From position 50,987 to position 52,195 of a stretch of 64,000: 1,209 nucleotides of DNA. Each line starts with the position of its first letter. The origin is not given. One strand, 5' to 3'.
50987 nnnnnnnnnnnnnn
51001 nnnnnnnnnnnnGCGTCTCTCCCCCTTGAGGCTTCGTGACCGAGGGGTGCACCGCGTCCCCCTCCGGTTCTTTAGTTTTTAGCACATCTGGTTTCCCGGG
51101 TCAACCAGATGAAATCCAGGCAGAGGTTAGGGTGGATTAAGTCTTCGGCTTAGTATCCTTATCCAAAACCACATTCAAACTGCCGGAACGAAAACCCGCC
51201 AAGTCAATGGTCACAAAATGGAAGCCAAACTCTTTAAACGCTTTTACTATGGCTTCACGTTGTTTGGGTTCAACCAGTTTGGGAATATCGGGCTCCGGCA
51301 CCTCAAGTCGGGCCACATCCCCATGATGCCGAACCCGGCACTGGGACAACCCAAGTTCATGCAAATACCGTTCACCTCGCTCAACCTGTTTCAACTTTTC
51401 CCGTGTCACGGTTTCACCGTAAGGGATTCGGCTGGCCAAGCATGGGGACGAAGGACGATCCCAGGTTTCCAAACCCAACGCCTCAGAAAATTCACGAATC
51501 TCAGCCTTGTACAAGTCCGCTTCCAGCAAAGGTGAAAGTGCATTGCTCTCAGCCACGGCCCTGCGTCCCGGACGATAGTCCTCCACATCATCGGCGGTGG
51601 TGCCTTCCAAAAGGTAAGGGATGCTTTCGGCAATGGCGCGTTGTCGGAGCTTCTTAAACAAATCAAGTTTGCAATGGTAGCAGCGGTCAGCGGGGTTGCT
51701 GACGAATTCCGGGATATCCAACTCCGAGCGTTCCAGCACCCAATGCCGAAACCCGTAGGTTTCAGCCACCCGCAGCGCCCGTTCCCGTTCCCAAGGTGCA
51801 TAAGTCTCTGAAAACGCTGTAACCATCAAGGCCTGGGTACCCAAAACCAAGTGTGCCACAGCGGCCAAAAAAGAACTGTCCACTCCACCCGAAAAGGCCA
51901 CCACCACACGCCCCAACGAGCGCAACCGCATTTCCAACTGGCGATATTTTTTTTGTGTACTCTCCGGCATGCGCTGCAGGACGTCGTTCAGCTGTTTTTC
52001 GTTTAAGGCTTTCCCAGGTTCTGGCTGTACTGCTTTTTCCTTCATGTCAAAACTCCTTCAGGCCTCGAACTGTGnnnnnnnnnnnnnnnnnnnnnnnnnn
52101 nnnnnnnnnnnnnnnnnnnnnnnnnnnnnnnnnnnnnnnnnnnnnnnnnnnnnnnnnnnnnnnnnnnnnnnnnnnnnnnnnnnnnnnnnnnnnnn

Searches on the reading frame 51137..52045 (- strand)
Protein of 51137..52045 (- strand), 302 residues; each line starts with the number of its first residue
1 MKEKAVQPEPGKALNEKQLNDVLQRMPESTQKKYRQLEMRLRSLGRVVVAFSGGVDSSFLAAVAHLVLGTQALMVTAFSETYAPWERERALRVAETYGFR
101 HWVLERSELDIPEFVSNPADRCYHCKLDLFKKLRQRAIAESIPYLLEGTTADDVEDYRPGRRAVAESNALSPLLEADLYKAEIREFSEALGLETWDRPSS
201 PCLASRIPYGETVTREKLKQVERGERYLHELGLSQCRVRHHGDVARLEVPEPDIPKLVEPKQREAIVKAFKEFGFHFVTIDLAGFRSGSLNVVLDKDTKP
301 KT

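Call 8: search_protein_families(library=pfam, proteins=[window:51137-52045:-])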
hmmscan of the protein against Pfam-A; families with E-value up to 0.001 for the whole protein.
window:51137-52045:- (302 aa): 2 families
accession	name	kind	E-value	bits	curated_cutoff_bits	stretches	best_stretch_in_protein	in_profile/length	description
PF00733.27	Asn_synthase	-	4.5e-08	33.6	21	1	37-155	10-132/354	Asparagine synthase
PF02540.23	NAD_synthase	-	5.6e-05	22.8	21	1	45-104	19-79/242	NAD synthase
